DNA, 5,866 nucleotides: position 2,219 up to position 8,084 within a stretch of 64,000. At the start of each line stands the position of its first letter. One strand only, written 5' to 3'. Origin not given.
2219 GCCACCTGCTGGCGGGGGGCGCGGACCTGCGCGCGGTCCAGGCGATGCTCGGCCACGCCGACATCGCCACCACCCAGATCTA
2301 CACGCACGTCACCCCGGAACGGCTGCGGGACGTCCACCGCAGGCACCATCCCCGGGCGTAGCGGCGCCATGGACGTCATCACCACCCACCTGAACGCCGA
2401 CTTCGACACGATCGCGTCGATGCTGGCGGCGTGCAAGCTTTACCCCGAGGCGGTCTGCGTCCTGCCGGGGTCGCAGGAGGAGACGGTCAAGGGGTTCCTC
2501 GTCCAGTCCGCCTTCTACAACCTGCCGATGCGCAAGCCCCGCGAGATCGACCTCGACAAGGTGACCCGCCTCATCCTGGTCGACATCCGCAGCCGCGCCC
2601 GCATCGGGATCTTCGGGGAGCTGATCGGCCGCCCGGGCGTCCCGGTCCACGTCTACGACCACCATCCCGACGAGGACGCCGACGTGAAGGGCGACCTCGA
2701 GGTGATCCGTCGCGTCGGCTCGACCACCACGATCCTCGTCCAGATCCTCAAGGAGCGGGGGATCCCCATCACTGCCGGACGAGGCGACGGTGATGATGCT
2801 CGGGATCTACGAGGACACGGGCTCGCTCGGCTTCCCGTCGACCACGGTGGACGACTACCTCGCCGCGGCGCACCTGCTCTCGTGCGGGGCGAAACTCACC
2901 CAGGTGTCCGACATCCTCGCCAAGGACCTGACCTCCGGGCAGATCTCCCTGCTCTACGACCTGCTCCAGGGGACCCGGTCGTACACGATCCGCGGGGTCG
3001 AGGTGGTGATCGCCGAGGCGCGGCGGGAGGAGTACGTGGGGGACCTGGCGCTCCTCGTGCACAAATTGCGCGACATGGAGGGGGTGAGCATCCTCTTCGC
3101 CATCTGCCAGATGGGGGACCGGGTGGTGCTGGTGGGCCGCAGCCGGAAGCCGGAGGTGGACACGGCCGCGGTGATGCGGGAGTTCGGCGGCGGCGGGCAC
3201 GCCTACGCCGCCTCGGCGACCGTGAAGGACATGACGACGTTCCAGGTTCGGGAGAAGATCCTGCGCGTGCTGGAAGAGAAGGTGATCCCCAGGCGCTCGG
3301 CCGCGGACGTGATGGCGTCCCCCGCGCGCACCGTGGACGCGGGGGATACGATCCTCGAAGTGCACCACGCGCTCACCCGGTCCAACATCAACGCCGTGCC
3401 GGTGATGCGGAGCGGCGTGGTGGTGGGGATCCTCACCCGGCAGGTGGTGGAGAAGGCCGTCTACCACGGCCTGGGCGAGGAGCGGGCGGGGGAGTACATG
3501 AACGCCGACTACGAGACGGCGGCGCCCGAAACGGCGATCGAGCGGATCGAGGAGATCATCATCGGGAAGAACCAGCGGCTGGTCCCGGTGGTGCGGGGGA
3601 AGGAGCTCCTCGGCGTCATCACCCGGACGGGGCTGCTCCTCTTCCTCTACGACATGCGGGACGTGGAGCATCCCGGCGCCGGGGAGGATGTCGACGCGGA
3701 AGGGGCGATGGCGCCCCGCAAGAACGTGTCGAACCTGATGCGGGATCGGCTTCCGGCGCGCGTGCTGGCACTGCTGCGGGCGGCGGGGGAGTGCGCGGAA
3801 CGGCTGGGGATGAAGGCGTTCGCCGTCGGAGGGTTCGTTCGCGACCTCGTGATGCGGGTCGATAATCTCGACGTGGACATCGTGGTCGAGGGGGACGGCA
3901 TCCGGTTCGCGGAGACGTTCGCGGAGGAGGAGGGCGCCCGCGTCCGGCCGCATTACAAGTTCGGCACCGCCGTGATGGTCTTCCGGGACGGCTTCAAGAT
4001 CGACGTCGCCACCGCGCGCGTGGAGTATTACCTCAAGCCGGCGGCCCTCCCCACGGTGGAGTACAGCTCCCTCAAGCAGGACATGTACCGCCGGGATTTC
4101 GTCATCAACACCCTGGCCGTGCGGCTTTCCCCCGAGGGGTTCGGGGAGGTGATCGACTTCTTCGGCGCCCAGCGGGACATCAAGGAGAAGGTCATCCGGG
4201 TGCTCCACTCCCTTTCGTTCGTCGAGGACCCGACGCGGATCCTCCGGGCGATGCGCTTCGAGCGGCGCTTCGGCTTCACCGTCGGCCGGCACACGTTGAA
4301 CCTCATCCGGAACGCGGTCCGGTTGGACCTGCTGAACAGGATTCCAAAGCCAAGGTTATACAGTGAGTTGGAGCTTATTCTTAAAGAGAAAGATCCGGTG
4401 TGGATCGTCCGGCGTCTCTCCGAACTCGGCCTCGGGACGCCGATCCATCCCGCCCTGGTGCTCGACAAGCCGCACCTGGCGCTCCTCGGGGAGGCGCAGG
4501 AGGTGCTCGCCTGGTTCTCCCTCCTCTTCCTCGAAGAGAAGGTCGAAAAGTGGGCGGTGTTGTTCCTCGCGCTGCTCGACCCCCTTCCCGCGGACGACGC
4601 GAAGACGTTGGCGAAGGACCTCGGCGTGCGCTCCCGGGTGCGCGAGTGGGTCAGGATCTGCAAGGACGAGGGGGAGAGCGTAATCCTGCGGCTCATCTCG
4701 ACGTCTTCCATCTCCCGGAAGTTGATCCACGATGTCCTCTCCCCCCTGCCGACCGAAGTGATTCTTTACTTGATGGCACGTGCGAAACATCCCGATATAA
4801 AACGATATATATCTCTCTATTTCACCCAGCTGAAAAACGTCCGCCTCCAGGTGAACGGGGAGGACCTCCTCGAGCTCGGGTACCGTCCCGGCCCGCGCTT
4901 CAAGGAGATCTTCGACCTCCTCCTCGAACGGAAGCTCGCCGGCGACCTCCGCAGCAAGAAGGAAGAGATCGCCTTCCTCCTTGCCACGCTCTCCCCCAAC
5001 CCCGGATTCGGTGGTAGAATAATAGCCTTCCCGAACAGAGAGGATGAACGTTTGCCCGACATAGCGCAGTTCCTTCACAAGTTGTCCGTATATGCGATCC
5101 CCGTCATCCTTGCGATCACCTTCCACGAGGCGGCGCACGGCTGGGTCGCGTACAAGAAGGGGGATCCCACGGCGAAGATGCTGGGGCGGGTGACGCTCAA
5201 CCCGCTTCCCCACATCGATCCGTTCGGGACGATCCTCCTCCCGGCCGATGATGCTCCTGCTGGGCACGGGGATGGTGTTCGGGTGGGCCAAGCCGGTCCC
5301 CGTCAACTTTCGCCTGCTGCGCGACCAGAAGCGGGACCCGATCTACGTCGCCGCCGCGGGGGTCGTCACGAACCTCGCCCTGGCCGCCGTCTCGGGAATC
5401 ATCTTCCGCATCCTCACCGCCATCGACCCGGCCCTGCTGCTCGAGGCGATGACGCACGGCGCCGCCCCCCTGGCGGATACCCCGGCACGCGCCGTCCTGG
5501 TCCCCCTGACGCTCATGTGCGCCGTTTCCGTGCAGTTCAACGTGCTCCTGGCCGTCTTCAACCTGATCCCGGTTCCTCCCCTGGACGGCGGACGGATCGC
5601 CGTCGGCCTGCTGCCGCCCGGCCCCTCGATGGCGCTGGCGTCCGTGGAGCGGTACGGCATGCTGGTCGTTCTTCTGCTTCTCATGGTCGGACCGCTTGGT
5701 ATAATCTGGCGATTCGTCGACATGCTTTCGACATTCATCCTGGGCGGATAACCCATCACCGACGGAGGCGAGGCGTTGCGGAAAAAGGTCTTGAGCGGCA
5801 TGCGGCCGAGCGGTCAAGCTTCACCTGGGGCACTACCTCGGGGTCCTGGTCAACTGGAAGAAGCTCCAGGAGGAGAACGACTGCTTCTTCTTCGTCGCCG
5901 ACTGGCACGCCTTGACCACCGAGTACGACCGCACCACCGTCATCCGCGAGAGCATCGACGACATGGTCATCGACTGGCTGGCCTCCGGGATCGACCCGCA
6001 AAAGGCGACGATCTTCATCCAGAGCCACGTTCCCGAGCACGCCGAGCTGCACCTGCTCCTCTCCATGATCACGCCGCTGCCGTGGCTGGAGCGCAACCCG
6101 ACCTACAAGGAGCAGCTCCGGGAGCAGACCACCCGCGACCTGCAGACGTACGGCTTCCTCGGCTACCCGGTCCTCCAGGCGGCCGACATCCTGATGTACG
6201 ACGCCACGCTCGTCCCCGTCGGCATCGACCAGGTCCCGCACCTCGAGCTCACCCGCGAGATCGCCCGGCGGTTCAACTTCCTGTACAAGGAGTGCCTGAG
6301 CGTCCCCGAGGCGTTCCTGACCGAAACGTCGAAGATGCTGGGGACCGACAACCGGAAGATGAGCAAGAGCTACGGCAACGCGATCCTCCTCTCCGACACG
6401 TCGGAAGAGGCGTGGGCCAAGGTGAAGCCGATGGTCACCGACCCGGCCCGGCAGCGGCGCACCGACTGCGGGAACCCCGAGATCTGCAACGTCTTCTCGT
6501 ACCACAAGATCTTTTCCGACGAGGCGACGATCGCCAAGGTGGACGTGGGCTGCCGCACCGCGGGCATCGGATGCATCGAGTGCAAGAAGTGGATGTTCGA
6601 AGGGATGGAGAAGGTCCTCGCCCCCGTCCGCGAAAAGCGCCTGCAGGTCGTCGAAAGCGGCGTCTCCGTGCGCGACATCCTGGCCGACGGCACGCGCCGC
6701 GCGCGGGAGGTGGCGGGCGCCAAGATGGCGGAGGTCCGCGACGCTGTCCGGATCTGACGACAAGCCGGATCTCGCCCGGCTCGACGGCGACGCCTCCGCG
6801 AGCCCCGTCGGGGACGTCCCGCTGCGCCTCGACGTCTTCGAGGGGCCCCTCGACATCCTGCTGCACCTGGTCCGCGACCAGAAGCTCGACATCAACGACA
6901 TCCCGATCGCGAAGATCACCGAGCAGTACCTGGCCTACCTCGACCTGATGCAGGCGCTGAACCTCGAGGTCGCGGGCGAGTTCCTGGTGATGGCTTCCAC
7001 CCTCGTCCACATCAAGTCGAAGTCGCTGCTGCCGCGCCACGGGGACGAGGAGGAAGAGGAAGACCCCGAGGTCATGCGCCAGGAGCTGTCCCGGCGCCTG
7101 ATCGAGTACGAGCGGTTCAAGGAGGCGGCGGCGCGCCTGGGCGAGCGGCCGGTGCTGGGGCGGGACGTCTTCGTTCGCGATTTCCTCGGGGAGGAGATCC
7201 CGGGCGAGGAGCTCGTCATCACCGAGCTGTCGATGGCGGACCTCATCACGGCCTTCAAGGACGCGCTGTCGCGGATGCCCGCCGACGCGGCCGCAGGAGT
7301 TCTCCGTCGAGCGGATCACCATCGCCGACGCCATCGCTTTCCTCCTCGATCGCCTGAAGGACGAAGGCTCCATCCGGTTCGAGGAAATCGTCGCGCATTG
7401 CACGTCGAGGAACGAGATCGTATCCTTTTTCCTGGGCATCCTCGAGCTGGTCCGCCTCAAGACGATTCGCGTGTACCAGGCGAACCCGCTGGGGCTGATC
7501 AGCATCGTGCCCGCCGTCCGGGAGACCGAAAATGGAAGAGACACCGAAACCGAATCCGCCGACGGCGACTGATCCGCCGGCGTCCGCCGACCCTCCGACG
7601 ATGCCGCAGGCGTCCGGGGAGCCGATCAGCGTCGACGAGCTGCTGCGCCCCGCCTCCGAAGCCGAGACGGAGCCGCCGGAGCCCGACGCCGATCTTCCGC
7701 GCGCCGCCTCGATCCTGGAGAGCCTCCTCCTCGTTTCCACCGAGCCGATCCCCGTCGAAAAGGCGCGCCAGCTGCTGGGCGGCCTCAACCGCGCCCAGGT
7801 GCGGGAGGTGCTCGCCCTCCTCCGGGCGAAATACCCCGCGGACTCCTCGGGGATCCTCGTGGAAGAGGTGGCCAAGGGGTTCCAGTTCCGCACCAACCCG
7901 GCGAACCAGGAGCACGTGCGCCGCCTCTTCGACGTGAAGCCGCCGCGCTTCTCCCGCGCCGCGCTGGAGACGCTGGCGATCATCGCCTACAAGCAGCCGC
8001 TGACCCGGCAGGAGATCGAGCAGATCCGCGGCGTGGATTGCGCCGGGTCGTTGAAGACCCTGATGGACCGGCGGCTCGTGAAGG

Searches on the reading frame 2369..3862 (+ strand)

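Call 21: search_protein_families(library=pfam, proteins=[window:2369-3862:+], max_evalue=0.001)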
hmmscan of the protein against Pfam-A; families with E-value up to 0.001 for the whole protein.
window:2369-3862:+ (498 aa): 1 family
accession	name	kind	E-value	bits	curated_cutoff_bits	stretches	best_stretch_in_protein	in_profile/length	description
PF01368.27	DHH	-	3.8e-06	27.6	28.1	1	3-128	3-103/125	DHH family, N-terminal domain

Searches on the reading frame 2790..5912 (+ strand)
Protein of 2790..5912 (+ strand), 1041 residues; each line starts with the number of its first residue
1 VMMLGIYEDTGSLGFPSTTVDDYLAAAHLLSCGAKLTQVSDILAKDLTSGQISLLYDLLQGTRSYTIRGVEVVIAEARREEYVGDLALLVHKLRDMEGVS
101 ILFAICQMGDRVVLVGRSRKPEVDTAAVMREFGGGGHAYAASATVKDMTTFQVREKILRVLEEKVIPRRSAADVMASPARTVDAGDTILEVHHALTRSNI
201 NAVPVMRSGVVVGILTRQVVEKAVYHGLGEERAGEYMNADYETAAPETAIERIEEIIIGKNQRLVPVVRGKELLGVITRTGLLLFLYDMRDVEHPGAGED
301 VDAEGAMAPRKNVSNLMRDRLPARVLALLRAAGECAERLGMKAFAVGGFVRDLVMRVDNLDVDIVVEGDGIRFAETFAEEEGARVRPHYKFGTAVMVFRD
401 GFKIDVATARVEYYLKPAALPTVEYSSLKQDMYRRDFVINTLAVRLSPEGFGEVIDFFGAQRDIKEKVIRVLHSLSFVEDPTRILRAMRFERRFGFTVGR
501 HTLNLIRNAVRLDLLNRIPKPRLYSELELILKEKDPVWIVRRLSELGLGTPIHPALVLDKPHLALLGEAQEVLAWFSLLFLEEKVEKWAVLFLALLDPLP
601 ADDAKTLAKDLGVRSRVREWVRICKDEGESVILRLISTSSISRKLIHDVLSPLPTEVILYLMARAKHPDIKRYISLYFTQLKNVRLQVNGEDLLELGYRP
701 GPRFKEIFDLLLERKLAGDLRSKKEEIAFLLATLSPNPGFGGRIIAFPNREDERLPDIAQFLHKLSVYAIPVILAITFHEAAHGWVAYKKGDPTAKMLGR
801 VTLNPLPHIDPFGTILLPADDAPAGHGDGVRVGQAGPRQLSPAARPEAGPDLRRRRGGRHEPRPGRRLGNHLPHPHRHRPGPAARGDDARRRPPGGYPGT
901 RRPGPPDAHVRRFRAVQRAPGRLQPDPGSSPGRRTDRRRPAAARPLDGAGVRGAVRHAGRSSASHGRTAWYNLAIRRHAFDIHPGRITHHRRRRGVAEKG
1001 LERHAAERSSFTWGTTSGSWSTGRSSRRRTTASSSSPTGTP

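Call 21: search_protein_families(library=pfam, proteins=[window:2790-5912:+], max_evalue=0.001)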
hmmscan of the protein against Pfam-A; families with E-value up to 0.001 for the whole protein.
window:2790-5912:+ (1041 aa): 4 families
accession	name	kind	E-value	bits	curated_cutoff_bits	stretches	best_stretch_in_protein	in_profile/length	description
PF01743.26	PolyA_pol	-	7.5e-24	84.9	23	1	344-470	2-126/126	Poly A polymerase head domain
PF00571.33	CBS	-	8.7e-15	55.2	24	2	172-218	2-49/57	CBS domain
PF12627.12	PolyA_pol_RNAbd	-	2e-07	31.1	22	1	495-556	1-60/64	Probable RNA and SrmB- binding site of polymerase A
PF02272.25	DHHA1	-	3.1e-07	31.2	25.9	1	79-163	11-98/102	DHHA1 domain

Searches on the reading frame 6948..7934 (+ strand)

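Call 21: search_protein_families(library=pfam, proteins=[window:6948-7934:+], max_evalue=0.001)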
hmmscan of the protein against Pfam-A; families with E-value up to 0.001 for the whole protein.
window:6948-7934:+ (329 aa): 1 family
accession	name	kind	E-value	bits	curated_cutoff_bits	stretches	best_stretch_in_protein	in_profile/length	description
PF02616.19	SMC_ScpA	-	5.9e-15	56.3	24.6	1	2-115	30-150/232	Segregation and condensation protein ScpA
